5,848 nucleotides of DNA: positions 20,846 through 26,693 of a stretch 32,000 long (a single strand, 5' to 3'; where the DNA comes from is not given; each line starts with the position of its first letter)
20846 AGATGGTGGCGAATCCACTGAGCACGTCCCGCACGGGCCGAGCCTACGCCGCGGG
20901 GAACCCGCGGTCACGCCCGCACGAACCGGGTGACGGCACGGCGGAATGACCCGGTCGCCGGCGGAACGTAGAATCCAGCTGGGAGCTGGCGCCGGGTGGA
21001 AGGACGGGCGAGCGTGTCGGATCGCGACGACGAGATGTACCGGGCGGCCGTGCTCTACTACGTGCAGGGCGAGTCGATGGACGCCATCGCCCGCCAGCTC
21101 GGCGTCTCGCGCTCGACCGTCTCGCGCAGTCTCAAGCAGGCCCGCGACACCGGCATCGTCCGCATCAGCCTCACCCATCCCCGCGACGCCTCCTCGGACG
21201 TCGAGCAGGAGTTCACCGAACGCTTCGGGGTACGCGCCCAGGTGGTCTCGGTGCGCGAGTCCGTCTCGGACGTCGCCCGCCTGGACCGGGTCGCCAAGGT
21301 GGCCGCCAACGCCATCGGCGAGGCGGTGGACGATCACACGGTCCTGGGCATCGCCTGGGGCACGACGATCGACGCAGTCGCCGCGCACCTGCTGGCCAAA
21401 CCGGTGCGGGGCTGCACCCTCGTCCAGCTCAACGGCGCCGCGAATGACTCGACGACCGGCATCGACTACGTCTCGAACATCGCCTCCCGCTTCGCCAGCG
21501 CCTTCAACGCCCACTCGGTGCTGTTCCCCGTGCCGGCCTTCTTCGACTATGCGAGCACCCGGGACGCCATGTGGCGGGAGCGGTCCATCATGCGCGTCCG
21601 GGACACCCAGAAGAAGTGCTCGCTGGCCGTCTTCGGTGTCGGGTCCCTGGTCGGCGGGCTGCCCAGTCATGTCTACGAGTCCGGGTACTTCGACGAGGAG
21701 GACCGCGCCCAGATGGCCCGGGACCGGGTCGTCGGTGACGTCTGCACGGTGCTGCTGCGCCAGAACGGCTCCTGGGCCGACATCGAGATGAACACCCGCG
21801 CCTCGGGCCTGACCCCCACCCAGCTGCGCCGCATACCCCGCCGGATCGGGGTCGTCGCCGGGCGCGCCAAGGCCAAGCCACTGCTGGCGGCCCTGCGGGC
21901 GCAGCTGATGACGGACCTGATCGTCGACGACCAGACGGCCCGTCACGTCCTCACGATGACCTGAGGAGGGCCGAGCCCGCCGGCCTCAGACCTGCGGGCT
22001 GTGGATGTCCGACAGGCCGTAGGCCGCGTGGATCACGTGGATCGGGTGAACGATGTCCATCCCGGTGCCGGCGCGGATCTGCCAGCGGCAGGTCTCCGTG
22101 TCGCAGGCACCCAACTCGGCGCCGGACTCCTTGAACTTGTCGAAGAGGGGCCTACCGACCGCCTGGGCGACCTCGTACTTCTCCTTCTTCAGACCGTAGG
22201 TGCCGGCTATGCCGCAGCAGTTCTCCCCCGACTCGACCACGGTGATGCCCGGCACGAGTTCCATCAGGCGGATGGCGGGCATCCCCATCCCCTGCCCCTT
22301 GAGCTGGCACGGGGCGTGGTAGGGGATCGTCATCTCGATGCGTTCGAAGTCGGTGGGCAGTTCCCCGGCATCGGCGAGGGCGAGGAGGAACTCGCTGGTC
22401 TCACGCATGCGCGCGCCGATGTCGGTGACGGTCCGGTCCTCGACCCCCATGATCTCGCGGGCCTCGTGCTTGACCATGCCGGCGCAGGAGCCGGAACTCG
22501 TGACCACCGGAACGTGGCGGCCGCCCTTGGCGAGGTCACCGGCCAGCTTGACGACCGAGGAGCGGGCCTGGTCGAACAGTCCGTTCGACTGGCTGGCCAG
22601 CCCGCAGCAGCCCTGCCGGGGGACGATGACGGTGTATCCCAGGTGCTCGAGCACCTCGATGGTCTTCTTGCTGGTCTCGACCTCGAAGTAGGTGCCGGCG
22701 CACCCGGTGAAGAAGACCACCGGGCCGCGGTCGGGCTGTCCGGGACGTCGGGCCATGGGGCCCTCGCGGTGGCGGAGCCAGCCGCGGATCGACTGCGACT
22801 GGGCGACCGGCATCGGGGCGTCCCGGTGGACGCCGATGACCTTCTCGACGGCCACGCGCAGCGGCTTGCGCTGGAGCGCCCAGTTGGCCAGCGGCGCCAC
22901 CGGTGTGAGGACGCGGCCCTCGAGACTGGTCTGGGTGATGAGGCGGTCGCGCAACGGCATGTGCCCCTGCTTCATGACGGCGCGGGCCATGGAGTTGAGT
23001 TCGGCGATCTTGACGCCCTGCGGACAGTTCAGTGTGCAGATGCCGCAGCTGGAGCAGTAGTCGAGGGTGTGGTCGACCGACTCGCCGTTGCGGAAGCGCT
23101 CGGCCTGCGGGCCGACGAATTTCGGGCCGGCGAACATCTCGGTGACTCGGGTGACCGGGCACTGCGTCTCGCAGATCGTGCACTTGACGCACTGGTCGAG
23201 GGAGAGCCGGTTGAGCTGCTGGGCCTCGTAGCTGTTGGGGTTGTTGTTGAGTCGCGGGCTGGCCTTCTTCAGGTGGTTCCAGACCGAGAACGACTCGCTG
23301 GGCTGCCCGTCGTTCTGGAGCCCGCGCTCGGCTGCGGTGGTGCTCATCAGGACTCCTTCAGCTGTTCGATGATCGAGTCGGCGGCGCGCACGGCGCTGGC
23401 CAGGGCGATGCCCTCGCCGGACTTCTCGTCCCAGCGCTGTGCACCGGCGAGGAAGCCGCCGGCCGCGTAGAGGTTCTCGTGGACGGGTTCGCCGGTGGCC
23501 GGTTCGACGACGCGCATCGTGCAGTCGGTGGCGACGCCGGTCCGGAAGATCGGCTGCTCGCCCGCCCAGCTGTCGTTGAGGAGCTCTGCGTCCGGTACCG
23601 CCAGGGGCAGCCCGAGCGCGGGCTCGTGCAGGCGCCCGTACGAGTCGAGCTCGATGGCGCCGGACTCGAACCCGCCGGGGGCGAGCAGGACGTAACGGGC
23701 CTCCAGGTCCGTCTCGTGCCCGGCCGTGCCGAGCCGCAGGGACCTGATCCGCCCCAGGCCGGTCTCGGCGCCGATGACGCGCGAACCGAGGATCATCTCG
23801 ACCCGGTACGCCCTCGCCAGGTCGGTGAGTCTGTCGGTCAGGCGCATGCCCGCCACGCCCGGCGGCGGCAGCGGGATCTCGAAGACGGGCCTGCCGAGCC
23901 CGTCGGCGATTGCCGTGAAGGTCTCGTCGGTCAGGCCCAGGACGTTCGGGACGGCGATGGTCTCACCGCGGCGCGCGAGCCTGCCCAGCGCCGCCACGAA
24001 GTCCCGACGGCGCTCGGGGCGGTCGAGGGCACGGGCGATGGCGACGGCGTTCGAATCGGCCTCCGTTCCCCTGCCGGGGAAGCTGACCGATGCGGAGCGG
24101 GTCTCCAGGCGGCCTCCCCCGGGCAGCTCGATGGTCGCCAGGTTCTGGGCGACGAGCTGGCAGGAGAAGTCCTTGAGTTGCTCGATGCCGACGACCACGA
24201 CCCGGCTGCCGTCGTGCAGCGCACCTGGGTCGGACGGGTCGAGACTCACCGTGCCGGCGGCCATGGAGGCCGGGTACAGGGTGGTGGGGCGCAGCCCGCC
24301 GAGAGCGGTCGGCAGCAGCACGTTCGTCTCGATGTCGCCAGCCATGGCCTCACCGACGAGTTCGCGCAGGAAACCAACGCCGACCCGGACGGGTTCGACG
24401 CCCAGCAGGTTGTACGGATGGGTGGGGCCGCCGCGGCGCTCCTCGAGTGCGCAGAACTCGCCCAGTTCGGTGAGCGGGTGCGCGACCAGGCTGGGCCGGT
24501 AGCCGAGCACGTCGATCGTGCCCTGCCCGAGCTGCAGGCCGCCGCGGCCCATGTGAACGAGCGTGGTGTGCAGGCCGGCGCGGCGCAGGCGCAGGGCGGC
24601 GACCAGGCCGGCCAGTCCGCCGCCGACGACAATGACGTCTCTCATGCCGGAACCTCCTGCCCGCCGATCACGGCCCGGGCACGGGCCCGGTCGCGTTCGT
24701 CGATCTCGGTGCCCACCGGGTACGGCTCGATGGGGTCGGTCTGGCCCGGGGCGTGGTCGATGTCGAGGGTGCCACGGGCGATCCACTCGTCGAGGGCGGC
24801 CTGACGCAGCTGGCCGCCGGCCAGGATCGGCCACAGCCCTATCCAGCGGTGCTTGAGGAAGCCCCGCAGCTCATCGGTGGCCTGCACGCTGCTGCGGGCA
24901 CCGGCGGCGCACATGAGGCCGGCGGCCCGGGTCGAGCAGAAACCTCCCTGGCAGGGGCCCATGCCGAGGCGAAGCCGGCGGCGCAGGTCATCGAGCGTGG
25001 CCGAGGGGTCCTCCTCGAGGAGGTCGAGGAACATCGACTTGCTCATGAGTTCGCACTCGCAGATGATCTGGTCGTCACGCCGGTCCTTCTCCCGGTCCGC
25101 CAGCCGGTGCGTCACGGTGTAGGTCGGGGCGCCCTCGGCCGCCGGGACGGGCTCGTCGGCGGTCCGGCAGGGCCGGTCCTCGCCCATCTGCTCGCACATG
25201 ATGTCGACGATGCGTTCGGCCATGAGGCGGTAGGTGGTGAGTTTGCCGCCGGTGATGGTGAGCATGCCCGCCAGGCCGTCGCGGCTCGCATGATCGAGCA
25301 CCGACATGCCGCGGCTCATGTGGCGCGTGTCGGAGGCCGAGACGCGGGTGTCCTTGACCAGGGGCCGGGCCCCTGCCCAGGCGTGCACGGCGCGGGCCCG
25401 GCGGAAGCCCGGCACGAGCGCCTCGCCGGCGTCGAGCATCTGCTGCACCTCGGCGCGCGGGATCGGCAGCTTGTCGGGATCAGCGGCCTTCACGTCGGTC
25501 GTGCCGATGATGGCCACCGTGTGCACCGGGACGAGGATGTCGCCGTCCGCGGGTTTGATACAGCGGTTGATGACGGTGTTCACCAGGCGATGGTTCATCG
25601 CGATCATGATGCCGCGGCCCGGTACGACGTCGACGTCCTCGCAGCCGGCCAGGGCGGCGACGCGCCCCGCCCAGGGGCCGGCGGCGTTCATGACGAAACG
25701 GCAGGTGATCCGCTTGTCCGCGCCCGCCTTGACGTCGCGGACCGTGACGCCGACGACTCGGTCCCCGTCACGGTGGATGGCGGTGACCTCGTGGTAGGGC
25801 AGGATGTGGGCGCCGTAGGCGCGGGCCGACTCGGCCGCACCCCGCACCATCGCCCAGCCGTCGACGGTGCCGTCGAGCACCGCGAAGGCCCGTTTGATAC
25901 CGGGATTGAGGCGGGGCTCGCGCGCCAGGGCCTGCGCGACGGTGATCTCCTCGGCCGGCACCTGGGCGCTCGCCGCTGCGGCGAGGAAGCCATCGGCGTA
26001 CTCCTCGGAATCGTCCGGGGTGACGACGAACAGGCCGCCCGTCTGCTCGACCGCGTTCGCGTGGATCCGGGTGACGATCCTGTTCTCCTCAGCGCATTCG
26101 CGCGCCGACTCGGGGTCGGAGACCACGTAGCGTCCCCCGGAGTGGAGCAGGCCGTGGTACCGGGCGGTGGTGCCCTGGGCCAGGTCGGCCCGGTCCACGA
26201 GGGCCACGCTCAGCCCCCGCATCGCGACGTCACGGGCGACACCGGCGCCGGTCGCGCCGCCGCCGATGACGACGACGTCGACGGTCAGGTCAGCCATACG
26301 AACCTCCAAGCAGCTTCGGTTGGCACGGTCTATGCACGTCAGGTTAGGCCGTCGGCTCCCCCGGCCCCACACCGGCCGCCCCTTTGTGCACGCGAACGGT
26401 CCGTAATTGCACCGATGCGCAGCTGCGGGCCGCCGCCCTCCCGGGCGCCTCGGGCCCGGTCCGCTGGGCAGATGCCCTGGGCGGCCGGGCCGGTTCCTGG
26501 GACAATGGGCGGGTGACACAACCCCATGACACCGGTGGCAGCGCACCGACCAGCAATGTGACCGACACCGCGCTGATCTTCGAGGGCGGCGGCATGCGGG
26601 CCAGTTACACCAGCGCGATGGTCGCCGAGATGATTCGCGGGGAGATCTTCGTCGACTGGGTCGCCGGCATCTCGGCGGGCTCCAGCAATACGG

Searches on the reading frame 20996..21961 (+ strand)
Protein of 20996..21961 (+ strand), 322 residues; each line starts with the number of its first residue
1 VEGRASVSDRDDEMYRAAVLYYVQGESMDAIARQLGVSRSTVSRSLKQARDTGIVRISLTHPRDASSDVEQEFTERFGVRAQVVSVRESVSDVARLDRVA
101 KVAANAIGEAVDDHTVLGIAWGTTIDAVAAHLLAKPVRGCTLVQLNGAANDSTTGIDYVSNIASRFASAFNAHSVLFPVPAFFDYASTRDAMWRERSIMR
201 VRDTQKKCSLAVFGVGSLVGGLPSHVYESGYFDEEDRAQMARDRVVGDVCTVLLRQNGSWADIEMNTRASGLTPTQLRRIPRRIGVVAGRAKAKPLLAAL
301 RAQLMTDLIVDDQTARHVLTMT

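Call 10: search_protein_families(library=pfam, proteins=[window:20996-21961:+], max_evalue=0.001)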
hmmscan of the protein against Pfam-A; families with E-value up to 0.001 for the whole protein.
window:20996-21961:+ (322 aa): 16 families
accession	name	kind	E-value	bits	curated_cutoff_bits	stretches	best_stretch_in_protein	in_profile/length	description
PF04198.19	Sugar-bind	-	1.2e-58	198.7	27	1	66-319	6-256/257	Putative sugar-binding domain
PF13384.12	HTH_23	-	1.5e-07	31.4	24.6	1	13-53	4-45/50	Homeodomain-like domain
PF13518.12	HTH_28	-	3e-07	30.9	25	1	17-54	4-41/52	Helix-turn-helix domain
PF13936.12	HTH_38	-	4.7e-07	29.9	27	1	16-48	12-43/44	Helix-turn-helix domain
PF08281.18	Sigma70_r4_2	-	1.2e-06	28.5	25.7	1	15-50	15-51/54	Sigma-70, region 4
PF04545.22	Sigma70_r4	-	3.4e-05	23.7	24.1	1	19-50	14-45/50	Sigma-70, region 4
PF13545.12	HTH_Crp_2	-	6.5e-05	23.2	27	1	28-56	25-53/70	Crp-like helix-turn-helix domain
PF12802.13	MarR_2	-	9e-05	23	27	1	27-57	22-52/61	MarR family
PF13542.12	HTH_Tnp_ISL3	-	9.5e-05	22.2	27.4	0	14-46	15-47/51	Helix-turn-helix domain of transposase family ISL3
PF13551.12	HTH_29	-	0.00014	22.3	28.1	1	17-56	3-43/64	Winged helix-turn helix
PF13412.12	HTH_24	-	0.00015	21.7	21.9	1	27-56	19-48/48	Winged helix-turn-helix DNA-binding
PF08279.18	HTH_11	-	0.00024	21.4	25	1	27-57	17-46/55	HTH domain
PF01022.26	HTH_5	-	0.00037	20.7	22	1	31-56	21-46/47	Bacterial regulatory protein, arsR family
PF04967.18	HTH_10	-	0.00039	20.6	23.1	0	28-50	26-48/53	HTH DNA binding domain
PF02796.21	HTH_7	-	0.00056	20.4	23.8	0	19-44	15-40/45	Helix-turn-helix domain of resolvase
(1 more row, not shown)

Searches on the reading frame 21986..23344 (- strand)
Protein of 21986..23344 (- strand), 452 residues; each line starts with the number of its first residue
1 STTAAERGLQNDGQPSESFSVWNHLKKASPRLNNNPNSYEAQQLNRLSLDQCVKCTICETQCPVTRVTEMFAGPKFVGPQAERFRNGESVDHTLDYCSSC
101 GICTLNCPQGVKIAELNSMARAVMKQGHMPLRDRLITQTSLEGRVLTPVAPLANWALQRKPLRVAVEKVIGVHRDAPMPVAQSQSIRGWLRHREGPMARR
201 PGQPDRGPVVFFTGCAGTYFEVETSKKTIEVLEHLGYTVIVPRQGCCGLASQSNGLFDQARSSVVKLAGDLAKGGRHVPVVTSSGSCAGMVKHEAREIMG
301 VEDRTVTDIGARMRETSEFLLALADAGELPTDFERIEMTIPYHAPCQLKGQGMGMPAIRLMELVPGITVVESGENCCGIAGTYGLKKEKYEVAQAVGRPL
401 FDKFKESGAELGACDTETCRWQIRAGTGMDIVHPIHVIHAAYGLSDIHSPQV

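Call 10: search_protein_families(library=pfam, proteins=[window:21986-23344:-], max_evalue=0.001)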
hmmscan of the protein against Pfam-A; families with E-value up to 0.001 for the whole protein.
window:21986-23344:- (452 aa): 10 families
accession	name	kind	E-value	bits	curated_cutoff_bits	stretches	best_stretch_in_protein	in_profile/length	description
PF02754.22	CCG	-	1.8e-17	63.6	20.6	2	209-292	1-85/85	Cysteine-rich domain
PF13183.11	Fer4_8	-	6e-11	43.2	27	1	49-111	2-68/68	4Fe-4S dicluster domain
PF13534.11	Fer4_17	-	2.2e-07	31.8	22.2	0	90-111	39-60/61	4Fe-4S dicluster domain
PF13187.11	Fer4_9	-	4.9e-07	30.1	27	1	51-110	1-50/52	4Fe-4S dicluster domain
PF12838.12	Fer4_7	-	1.4e-05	25.9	27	1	51-111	1-52/52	4Fe-4S dicluster domain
PF14697.11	Fer4_21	-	7.5e-05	23.2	35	0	41-70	30-59/59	4Fe-4S dicluster domain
PF00037.32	Fer4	-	0.00011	22.2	21.1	0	95-111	6-22/24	4Fe-4S binding domain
PF13237.11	Fer4_10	-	0.00017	21.9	25.5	0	47-108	4-53/53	4Fe-4S dicluster domain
PF12837.12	Fer4_6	-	0.00055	20.2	25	0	50-64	7-21/24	4Fe-4S binding domain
PF12797.12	Fer4_2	-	0.00061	20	24.5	0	49-64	7-22/22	4Fe-4S binding domain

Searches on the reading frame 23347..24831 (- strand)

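Call 10: search_protein_families(library=pfam, proteins=[window:23347-24831:-], max_evalue=0.001)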
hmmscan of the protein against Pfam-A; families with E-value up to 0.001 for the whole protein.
window:23347-24831:- (494 aa): 8 families
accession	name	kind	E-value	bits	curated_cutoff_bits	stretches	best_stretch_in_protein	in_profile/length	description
PF00890.30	FAD_binding_2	-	2.1e-36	126.4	20.4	1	65-474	1-413/414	FAD binding domain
PF07992.20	Pyr_redox_2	-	2.7e-07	30.7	26.1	1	65-97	2-32/291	Pyridine nucleotide-disulphide oxidoreductase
PF01266.30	DAO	-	8.2e-07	29.3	27.9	1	65-97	1-34/353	FAD dependent oxidoreductase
PF12831.13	FAD_oxidored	-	8.2e-07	29.1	27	1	65-93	1-29/416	FAD dependent oxidoreductase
PF01134.28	GIDA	-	7.1e-06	25.8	22.1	1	65-100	1-29/391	Glucose inhibited division protein A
PF13450.12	NAD_binding_8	-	0.00049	20.8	21.9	0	68-92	1-25/68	NAD(P)-binding Rossmann-like domain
PF00070.33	Pyr_redox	-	0.00052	20.9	22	0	66-95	2-31/82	Pyridine nucleotide-disulphide oxidoreductase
PF01494.25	FAD_binding_3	-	0.00066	19.4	22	0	65-100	3-38/349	FAD binding domain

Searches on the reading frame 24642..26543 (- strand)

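Call 10: search_protein_families(library=pfam, proteins=[window:24642-26543:-], max_evalue=0.001)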
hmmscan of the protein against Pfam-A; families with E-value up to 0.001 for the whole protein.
window:24642-26543:- (633 aa): 6 families
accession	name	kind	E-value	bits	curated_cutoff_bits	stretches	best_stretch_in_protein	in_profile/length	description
PF01266.30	DAO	-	3.2e-50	172.1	27.9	1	89-439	1-353/353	FAD dependent oxidoreductase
PF01494.25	FAD_binding_3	-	1.3e-06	28.4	22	0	237-292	107-161/349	FAD binding domain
PF00890.30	FAD_binding_2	-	2e-06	27.7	20.4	1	89-293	1-206/414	FAD binding domain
PF07992.20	Pyr_redox_2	-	0.0001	22.3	26.1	1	89-174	2-87/291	Pyridine nucleotide-disulphide oxidoreductase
PF12831.13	FAD_oxidored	-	0.00012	21.9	27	0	89-302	1-156/416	FAD dependent oxidoreductase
PF00070.33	Pyr_redox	-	0.00043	21.2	22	0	90-120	2-32/82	Pyridine nucleotide-disulphide oxidoreductase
